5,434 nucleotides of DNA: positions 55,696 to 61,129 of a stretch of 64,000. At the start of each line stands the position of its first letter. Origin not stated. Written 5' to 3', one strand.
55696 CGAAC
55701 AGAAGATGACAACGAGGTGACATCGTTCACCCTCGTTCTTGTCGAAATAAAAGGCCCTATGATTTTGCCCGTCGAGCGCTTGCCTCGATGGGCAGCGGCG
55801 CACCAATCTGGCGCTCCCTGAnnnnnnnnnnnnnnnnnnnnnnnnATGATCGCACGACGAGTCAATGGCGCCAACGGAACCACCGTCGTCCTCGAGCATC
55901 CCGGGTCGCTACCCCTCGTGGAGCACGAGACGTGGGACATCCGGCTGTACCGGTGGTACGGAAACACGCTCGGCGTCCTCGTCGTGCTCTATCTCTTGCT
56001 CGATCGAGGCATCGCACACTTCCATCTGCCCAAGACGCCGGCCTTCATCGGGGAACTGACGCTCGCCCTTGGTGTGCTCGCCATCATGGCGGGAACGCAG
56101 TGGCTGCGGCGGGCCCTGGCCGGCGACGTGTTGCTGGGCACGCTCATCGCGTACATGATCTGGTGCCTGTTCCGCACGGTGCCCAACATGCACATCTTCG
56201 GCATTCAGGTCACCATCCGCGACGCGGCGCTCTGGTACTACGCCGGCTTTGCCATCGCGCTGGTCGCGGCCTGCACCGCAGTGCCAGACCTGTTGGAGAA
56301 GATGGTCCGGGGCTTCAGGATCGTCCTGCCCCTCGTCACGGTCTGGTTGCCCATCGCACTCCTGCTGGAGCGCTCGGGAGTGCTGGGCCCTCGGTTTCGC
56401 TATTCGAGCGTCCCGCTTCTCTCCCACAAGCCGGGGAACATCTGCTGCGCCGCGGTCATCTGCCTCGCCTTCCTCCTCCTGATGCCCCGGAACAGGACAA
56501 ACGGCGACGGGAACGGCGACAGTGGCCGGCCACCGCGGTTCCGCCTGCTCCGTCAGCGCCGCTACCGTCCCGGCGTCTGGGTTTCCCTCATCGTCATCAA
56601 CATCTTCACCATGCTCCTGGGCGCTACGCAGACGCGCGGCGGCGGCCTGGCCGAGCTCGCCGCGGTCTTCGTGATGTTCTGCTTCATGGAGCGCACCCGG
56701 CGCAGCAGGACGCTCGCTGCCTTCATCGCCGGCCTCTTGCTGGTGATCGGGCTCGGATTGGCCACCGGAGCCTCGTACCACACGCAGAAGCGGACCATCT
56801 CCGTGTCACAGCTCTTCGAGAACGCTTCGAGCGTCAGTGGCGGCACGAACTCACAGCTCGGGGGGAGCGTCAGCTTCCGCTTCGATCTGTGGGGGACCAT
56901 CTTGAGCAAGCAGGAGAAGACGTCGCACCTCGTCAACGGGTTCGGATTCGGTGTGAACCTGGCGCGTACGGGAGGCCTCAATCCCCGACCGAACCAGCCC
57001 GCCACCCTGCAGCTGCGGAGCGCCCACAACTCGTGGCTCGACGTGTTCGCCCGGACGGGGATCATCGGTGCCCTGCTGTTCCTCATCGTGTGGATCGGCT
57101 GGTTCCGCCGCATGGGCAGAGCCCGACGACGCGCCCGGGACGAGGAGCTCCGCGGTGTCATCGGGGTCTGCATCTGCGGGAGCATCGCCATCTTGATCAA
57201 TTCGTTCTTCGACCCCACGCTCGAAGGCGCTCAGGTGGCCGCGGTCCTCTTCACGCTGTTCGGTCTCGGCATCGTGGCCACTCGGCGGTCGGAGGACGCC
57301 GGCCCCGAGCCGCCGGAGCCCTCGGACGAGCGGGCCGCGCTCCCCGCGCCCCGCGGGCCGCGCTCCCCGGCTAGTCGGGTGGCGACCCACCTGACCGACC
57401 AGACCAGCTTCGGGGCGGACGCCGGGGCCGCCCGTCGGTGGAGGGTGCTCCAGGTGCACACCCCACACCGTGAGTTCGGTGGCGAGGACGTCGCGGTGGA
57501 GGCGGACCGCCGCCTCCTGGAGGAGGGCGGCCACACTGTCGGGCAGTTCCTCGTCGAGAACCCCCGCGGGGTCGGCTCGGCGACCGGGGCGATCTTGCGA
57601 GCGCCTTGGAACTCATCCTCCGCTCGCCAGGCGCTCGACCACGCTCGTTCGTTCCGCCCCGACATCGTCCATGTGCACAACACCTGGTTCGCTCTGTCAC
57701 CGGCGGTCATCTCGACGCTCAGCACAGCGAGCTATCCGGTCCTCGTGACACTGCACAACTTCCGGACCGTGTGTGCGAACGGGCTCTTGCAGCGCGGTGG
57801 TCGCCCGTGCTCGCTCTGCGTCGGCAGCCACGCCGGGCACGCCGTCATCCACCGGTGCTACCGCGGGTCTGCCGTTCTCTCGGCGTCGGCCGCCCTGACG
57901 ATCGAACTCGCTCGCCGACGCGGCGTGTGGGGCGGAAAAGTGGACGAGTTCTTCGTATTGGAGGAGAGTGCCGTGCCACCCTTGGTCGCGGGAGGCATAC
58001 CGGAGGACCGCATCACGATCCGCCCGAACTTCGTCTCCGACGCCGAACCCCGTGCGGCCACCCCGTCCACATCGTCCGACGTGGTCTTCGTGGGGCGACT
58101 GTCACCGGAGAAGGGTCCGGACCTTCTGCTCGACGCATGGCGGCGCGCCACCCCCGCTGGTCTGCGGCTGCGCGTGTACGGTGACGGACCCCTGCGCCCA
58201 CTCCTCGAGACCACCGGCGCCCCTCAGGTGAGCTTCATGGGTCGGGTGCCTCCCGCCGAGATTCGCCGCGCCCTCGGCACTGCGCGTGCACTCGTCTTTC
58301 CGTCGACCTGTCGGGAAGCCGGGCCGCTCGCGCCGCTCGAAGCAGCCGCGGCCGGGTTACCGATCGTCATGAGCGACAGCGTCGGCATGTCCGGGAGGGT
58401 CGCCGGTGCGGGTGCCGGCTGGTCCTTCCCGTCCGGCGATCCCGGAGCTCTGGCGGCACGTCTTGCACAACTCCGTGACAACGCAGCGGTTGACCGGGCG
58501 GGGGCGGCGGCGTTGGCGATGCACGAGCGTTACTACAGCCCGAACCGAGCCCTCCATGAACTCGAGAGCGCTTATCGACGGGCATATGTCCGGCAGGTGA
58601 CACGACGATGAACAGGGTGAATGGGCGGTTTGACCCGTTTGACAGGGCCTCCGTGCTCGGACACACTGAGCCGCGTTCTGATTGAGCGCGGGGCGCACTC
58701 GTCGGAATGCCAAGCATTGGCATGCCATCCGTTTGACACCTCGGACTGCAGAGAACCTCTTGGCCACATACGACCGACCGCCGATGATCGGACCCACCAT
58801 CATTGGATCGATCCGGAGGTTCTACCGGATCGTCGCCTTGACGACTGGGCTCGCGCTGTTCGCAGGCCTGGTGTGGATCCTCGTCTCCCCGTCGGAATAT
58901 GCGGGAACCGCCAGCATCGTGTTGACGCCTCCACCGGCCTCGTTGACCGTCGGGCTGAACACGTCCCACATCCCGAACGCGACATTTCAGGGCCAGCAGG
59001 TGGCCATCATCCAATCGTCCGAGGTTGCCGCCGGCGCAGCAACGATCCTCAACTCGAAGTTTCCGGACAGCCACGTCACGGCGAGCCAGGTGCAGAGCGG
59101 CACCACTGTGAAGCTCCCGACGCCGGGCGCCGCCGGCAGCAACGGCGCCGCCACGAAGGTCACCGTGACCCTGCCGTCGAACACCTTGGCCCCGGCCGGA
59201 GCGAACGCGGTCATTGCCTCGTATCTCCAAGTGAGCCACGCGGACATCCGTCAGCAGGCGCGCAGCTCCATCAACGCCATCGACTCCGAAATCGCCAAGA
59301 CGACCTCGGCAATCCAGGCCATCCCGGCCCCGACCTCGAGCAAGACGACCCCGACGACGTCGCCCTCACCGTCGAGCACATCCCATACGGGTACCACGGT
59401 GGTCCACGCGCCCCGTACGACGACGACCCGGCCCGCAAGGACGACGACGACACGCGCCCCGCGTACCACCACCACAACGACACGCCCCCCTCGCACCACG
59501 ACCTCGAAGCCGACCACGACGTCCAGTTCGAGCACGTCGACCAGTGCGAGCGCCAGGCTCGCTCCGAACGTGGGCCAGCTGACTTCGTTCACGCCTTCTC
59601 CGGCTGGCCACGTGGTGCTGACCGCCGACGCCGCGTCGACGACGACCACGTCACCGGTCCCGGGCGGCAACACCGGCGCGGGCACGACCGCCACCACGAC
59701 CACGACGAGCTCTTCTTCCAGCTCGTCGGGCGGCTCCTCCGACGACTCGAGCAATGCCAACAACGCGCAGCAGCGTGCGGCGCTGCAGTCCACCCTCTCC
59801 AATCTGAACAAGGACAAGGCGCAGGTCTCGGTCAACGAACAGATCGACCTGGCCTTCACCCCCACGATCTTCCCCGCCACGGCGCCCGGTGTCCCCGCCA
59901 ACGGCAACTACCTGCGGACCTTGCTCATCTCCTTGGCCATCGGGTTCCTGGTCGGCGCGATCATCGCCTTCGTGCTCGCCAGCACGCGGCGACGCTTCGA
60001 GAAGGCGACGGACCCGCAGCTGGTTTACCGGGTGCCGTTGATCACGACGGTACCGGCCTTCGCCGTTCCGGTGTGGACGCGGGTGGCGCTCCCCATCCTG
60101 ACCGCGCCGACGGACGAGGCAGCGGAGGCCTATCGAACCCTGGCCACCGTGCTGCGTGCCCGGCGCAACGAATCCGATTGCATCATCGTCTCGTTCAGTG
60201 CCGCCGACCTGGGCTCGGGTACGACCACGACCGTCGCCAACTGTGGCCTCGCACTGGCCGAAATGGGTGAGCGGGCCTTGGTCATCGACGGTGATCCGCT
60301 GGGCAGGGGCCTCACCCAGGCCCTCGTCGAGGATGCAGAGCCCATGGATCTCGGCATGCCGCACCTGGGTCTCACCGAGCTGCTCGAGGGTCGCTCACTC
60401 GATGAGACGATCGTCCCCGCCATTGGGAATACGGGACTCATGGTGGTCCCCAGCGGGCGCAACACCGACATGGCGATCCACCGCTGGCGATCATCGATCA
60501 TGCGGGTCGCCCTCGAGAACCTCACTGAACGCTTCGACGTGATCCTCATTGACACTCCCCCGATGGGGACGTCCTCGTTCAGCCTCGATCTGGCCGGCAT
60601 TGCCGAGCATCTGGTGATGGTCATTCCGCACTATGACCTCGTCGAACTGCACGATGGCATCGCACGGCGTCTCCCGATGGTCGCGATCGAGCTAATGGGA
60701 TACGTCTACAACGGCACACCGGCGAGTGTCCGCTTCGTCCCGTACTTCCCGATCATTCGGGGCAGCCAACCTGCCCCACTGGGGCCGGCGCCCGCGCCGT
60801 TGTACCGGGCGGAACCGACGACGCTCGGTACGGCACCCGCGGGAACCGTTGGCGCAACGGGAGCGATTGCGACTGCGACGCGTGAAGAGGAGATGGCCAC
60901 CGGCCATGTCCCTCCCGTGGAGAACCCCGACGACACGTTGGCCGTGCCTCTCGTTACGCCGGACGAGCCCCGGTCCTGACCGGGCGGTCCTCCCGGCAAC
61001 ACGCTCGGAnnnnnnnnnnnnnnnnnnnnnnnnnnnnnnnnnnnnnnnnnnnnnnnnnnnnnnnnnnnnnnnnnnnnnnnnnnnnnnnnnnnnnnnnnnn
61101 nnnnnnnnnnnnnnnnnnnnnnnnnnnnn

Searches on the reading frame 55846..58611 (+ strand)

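Call 5: search_protein_families(library=pfam, proteins=[window:55846-58611:+], max_evalue=0.01)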
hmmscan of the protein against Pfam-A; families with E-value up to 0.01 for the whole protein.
window:55846-58611:+ (921 aa): 5 families
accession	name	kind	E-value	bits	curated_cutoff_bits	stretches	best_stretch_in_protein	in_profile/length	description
PF13692.12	Glyco_trans_1_4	-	2.9e-24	86.4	27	1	745-878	3-141/142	Glycosyl transferases group 1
PF00534.26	Glycos_transf_1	-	1.7e-22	80.2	26.4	1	739-879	11-158/172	Glycosyl transferases group 1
PF04932.20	Wzy_C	-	2.6e-11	44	31.7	1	253-413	5-149/149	O-Antigen ligase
PF13439.12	Glyco_transf_4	-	2.2e-06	28.2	28.5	1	573-669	41-109/170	Glycosyltransferase Family 4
PF20706.3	GT4-conflict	-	0.0001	21.9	26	1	724-848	176-316/385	Family 4 Glycosyltransferase in conflict systems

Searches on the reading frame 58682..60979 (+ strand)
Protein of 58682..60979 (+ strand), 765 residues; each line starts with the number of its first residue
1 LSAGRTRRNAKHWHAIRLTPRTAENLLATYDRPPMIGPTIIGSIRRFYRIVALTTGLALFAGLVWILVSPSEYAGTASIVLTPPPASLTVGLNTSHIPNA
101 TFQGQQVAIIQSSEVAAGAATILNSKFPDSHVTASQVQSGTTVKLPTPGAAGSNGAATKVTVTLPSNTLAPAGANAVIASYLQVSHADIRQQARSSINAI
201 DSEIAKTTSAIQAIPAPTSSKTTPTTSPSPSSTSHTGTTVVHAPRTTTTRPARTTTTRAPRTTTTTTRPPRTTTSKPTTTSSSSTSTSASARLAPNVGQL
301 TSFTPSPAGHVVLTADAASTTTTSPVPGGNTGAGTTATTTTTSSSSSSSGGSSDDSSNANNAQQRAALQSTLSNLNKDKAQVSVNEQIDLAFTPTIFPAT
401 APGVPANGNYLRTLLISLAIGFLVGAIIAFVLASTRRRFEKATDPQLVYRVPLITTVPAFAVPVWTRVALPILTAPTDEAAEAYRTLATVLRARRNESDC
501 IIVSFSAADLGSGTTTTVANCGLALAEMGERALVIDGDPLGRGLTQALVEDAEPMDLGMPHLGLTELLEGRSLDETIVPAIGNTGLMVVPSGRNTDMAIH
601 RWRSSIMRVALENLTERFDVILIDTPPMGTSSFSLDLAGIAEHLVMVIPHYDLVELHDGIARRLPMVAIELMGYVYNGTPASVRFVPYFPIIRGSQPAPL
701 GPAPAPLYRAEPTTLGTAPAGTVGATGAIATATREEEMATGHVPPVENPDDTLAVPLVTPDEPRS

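Call 61: search_protein_families(library=pfam, proteins=[window:58682-60979:+], max_evalue=0.001)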
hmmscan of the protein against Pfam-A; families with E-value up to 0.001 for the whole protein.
window:58682-60979:+ (765 aa): 2 families
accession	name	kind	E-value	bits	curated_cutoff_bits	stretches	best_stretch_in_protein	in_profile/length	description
PF13614.12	AAA_31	-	4.6e-10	40.1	27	1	502-628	3-128/177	AAA domain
PF06564.18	CBP_BcsQ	-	0.00024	21.2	21.3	0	511-648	12-145/234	Cellulose biosynthesis protein BcsQ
